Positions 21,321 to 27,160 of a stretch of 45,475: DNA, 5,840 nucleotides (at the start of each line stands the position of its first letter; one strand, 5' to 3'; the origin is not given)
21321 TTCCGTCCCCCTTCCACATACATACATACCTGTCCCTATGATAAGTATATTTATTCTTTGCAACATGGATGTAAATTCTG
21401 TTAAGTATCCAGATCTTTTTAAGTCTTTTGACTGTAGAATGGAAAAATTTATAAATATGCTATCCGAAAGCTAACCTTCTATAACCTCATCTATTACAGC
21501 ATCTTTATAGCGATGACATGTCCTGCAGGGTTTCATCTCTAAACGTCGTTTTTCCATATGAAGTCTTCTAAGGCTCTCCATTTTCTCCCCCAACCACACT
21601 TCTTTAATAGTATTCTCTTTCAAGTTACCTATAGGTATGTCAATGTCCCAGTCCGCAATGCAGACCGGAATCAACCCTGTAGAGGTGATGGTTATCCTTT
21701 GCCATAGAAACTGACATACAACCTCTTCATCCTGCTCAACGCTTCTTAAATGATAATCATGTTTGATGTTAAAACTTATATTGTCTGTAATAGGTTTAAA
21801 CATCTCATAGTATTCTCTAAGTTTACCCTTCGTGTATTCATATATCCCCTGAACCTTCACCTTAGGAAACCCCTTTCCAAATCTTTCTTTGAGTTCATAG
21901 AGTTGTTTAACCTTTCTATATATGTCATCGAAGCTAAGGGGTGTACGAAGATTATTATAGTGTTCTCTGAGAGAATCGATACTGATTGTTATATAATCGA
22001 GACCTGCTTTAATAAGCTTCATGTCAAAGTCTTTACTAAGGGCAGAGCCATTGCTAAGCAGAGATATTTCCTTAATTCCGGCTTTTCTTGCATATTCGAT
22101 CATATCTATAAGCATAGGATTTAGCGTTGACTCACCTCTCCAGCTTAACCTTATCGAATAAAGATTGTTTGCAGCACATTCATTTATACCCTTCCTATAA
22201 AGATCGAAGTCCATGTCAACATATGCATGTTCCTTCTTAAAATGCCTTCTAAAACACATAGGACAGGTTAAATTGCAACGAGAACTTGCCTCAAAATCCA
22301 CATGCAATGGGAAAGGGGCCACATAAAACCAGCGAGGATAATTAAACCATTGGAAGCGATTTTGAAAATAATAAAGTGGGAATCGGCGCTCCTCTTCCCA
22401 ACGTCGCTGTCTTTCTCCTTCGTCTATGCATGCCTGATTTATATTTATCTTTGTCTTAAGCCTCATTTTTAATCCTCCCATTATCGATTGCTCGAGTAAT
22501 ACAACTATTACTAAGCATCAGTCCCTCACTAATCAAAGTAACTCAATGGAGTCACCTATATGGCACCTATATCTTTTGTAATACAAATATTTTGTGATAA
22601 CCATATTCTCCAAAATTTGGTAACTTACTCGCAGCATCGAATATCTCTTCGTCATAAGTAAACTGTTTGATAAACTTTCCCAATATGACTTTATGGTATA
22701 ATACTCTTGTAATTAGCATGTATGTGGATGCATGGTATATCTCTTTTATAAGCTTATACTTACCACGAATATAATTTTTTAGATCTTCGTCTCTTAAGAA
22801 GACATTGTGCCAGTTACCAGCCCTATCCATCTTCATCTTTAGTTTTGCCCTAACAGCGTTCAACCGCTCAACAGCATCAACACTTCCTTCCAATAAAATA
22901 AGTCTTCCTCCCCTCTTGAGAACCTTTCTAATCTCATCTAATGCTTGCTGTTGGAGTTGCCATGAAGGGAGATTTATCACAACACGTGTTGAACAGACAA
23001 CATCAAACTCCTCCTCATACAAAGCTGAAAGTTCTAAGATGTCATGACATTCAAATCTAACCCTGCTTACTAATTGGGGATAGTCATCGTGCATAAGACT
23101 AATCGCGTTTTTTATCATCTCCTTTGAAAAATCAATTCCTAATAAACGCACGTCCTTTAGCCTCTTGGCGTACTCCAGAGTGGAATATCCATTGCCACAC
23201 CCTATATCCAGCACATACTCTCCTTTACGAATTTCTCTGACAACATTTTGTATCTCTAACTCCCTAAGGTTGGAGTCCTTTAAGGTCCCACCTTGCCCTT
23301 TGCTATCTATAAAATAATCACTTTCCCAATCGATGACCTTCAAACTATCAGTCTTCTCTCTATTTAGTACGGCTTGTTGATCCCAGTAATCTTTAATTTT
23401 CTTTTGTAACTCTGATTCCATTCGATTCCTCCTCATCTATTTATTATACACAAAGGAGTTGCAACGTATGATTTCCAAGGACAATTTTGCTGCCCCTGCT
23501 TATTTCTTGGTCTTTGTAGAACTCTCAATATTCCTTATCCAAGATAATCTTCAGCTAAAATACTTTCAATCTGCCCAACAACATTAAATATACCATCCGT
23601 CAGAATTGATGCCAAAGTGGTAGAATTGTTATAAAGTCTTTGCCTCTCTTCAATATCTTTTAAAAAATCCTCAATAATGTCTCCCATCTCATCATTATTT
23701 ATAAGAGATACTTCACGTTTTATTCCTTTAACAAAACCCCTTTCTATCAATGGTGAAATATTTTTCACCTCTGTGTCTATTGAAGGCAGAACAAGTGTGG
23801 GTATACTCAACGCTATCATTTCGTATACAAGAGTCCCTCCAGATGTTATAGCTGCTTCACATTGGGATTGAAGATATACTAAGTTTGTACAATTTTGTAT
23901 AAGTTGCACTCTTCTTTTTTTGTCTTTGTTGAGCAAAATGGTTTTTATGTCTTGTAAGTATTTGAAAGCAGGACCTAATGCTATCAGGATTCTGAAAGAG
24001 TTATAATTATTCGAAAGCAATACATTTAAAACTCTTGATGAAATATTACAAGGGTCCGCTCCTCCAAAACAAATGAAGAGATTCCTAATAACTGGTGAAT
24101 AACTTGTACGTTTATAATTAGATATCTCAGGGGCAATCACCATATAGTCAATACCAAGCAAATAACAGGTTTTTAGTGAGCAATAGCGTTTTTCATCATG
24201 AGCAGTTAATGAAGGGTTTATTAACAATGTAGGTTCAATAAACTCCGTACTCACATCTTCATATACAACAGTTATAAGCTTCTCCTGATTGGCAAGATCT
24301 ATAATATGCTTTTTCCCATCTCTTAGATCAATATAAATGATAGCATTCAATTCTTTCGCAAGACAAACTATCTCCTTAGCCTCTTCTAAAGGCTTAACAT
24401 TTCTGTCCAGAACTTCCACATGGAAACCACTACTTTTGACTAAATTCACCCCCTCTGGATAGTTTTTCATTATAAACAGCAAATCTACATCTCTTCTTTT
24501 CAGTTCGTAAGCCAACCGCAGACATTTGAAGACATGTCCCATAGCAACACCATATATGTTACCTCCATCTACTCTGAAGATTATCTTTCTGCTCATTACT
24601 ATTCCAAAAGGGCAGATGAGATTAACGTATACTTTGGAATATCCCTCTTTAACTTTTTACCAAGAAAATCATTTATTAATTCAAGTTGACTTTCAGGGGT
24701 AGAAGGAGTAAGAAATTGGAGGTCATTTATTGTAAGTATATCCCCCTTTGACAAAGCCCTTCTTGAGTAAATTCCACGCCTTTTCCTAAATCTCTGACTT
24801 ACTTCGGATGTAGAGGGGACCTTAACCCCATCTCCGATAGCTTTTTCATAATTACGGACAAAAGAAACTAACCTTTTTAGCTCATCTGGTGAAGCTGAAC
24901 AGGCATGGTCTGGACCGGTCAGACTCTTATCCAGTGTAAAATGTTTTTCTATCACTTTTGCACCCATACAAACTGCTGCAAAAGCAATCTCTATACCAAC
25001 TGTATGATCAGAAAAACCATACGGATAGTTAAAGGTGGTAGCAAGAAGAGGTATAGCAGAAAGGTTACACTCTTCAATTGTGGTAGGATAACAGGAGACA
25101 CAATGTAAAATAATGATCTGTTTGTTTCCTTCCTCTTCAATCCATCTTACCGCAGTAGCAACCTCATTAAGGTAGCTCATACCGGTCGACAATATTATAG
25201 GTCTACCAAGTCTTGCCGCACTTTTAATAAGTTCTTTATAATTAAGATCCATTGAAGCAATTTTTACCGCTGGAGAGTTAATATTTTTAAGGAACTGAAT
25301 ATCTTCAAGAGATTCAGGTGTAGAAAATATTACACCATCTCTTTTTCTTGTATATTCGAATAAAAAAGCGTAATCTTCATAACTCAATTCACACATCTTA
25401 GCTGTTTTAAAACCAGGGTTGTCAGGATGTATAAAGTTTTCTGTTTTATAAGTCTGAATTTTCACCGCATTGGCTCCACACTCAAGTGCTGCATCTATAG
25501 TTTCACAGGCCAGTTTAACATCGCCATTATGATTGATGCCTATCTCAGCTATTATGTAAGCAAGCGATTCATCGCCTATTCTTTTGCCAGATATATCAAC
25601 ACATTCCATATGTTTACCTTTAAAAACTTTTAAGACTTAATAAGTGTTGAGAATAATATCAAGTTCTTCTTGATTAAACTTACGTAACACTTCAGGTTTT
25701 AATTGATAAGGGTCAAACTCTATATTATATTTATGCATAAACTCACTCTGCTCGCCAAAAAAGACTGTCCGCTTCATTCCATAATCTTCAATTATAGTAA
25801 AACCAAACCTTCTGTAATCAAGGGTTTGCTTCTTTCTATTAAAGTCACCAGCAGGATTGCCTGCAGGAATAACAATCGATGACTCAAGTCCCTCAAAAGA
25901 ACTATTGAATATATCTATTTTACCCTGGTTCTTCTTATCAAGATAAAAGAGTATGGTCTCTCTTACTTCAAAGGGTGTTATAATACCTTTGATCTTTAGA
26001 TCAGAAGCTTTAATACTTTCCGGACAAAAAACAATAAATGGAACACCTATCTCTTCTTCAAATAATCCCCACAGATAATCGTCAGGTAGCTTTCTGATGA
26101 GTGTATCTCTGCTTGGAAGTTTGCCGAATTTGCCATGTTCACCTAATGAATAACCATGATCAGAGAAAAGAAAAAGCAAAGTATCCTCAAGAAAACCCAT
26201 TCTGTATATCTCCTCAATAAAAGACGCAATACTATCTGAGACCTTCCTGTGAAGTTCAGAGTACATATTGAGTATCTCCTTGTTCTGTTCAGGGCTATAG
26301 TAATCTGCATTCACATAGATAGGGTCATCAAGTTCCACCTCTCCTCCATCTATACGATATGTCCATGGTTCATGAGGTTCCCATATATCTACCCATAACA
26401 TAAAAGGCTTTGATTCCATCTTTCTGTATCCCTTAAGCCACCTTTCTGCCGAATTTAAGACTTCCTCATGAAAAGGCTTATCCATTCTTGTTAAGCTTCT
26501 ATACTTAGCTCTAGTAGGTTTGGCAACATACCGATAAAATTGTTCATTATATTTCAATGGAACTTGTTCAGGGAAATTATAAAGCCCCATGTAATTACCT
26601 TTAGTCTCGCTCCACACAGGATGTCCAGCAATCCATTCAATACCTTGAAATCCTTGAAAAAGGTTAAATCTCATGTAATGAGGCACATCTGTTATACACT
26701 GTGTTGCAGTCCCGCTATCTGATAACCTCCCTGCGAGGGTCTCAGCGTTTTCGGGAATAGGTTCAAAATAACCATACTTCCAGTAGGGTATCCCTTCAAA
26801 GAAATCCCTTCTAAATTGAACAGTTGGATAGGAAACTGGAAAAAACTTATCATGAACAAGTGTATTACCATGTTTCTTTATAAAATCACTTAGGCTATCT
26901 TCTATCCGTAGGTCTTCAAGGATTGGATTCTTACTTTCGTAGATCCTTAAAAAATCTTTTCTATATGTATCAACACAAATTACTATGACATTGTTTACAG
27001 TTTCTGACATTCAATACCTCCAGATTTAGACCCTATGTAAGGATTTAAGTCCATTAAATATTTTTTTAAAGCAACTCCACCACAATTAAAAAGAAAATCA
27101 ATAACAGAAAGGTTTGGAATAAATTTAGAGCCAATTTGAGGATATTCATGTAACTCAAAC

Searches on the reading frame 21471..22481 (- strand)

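Call 6: search_protein_families(library=pfam, proteins=[window:21471-22481:-], max_evalue=0.01)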
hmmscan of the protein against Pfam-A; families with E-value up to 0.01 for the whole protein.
window:21471-22481:- (336 aa): 3 families
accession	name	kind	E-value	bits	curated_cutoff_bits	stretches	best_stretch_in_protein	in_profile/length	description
PF04055.27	Radical_SAM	-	2.1e-14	54.5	29.5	1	66-197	4-139/166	Radical SAM superfamily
PF13186.11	SPASM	-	2.1e-11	44.3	21.5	1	256-323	1-67/67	Iron-sulfur cluster-binding domain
PF13353.11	Fer4_12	-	0.0021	18.8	22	1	67-170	13-115/137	4Fe-4S single cluster domain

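Call 34: search_protein_families(library=ncbifam, proteins=[window:21471-22481:-], max_evalue=0.001)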
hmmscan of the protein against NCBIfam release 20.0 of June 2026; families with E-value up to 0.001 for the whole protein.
window:21471-22481:- (336 aa): 35 families (the best 25 are shown)
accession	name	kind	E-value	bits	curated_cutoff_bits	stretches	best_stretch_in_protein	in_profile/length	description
TIGR04317.1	W_rSAM_matur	equivalog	1e-28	100.5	380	1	63-214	8-156/349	tungsten cofactor oxidoreductase radical SAM maturase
TIGR04311.1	rSAM_Geo_metal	subfamily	3.1e-21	75.9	400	1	57-203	1-148/423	radical SAM/SPASM family putative metalloenzyme maturase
NF033640.1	N_Twi_rSAM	subfamily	4.6e-17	62.2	170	2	254-328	3-75/398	twitch domain-containing radical SAM protein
NF038283.1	viperin_w_prok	equivalog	8.7e-14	51.3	180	1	60-177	3-123/281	viperin family antiviral radical SAM protein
TIGR04054.1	rSAM_NirJ1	equivalog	1.5e-13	50.1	650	1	61-205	38-180/387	putative heme d1 biosynthesis radical SAM protein NirJ1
TIGR02666.1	moaA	equivalog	4.7e-13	48.8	284.05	1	67-197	18-153/336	GTP 3',8-cyclase MoaA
TIGR04055.1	rSAM_NirJ2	equivalog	8.3e-13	48.6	500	1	62-186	3-125/326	putative heme d1 biosynthesis radical SAM protein NirJ2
NF045646.2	rSAM_Se_TrsS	equivalog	3.7e-12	45.5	490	1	64-180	91-208/441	radical SAM (seleno)protein TrsS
TIGR04051.1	rSAM_NirJ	equivalog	5.2e-12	45.4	515.45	1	67-193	10-134/354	heme d1 biosynthesis radical SAM protein NirJ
TIGR02668.1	moaA_archaeal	equivalog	6.9e-12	44.9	325.25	1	66-193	17-142/303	GTP 3',8-cyclase MoaA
NF001199.0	PRK00164.2-1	equivalog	9.3e-12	44.7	231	1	66-191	19-142/308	GTP 3',8-cyclase MoaA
TIGR04546.1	rSAM_ahbC_deAc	equivalog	1.2e-11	44.1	650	1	63-180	43-157/390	12,18-didecarboxysiroheme deacetylase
TIGR04347.1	pseudo_SAM_Halo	equivalog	1.4e-11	44.3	525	1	63-187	42-164/390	TIGR04347 family pseudo-SAM/SPASM protein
TIGR04303.1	GeoRSP_rSAM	equivalog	1.1e-10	41.7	400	1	58-172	4-112/325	GeoRSP system radical SAM/SPASM protein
NF038332.1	rSAM_rare_HxsC4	exception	2.5e-10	40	500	1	115-198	68-154/335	radical SAM protein HxsC4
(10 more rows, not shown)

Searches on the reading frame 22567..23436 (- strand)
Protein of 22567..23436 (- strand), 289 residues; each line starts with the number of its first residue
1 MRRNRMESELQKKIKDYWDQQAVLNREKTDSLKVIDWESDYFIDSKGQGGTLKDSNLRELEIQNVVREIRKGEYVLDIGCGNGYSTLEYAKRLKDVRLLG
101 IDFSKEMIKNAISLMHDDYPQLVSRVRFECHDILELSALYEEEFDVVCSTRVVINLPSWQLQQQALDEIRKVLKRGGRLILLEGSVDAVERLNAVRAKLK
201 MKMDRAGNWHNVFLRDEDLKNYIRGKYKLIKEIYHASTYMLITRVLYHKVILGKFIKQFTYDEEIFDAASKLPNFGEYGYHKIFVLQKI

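Call 6: search_protein_families(library=pfam, proteins=[window:22567-23436:-], max_evalue=0.01)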
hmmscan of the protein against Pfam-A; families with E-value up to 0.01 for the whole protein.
window:22567-23436:- (289 aa): 18 families
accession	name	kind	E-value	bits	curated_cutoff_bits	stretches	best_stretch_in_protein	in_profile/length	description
PF13847.12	Methyltransf_31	-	3.6e-20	72.6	27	1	70-191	2-114/145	Methyltransferase domain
PF13649.12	Methyltransf_25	-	2e-19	70.5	27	1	75-177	1-97/97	Methyltransferase domain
PF08241.18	Methyltransf_11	-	3.5e-17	63.3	21.2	1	76-181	1-95/95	Methyltransferase domain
PF08242.18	Methyltransf_12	-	1.3e-16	61.5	30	1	76-179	1-98/98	Methyltransferase domain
PF01209.24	Ubie_methyltran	-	1.9e-09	37.7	20.1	1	68-192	44-162/233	ubiE/COQ5 methyltransferase family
PF13489.12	Methyltransf_23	-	1.1e-08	35.4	27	1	67-205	18-136/164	Methyltransferase domain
PF01739.24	CheR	-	2.3e-07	30.9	27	1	121-196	115-186/195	CheR methyltransferase, SAM binding domain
PF02353.26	CMAS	-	1.2e-06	28.5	27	1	51-181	42-164/273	Mycolic acid cyclopropane synthetase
PF02390.23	Methyltransf_4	-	1.8e-06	28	24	1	74-133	4-60/173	Putative methyltransferase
PF20922.3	Anamorsin_N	-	2e-05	24.8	27.1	1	124-200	32-106/163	Anamorsin, N-terminal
PF01135.25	PCMT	-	4e-05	23.9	20.3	1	67-132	70-132/210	Protein-L-isoaspartate(D-aspartate) O-methyltransferase (PCMT)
PF07021.18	MetW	-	5e-05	23.5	21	1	63-112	5-53/193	Methionine biosynthesis protein MetW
PF05175.20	MTS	-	0.00016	21.8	23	1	71-182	31-139/170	Methyltransferase small domain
PF13679.12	Methyltransf_32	-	0.00067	20.1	27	1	64-115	15-73/143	Methyltransferase domain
PF08003.17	Methyltransf_9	-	0.00095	18.7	23.8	1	71-187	115-223/315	Protein of unknown function (DUF1698)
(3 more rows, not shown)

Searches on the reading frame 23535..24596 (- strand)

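Call 6: search_protein_families(library=pfam, proteins=[window:23535-24596:-], max_evalue=0.01)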
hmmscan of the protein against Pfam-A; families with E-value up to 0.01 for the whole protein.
window:23535-24596:- (353 aa): 0 families

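Call 34: search_protein_families(library=ncbifam, proteins=[window:23535-24596:-], max_evalue=0.001)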
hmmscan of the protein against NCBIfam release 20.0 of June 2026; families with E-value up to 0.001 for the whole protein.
window:23535-24596:- (353 aa): 1 family
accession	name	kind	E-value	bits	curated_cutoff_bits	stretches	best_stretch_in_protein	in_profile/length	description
TIGR03590.1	PseG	equivalog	5e-35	121.5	153.55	1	4-272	2-269/280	UDP-2,4-diacetamido-2,4,6-trideoxy-beta-L-altropyranose hydrolase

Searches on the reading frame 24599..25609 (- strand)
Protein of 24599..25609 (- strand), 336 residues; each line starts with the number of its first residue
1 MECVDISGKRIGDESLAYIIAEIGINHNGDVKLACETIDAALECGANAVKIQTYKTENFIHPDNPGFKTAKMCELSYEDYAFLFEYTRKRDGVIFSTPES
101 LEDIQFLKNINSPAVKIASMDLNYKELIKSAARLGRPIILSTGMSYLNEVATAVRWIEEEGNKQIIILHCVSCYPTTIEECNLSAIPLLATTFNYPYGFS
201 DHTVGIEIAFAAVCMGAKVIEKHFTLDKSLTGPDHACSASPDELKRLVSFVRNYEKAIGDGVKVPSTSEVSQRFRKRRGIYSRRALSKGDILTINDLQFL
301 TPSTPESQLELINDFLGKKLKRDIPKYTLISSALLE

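Call 6: search_protein_families(library=pfam, proteins=[window:24599-25609:-], max_evalue=0.01)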
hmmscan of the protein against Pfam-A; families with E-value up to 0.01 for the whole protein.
window:24599-25609:- (336 aa): 2 families
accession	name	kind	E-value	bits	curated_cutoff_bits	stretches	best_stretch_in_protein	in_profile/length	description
PF03102.20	NeuB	-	6e-78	262.1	22.1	1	38-263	2-241/241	NeuB family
PF08666.17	SAF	-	0.00057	20.8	21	1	278-333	2-60/63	SAF domain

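Call 34: search_protein_families(library=ncbifam, proteins=[window:24599-25609:-], max_evalue=0.001)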
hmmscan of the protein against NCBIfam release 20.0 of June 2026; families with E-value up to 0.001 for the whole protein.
window:24599-25609:- (336 aa): 5 families
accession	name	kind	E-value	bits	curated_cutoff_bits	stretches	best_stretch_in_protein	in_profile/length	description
TIGR03569.1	NeuB_NnaB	equivalog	2.5e-91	306.2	399.65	1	18-327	2-326/329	N-acetylneuraminate synthase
TIGR03586.1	PseI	equivalog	6.3e-81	272.1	340.25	1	17-326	2-323/327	pseudaminic acid synthase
NF006421.0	PRK08673.1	subfamily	7.8e-06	25.3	335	1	115-259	181-334/338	3-deoxy-7-phosphoheptulonate synthase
NF009239.0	PRK12595.1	equivalog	0.00013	21.1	279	1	115-192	205-285/360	bifunctional 3-deoxy-7-phosphoheptulonate synthase/chorismate mutase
TIGR01361.1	DAHP_synth_Bsub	equivalog_domain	0.00038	19.9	267.75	1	115-248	112-254/260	3-deoxy-7-phosphoheptulonate synthase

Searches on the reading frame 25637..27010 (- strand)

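Call 6: search_protein_families(library=pfam, proteins=[window:25637-27010:-], max_evalue=0.01)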
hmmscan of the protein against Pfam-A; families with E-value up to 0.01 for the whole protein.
window:25637-27010:- (457 aa): 2 families
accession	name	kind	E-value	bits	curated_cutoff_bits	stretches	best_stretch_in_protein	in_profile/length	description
PF00884.28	Sulfatase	-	2.6e-17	63.5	25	1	7-354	2-296/301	Sulfatase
PF02995.22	DUF229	-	0.0004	19.6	25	1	249-294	305-350/496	Protein of unknown function (DUF229)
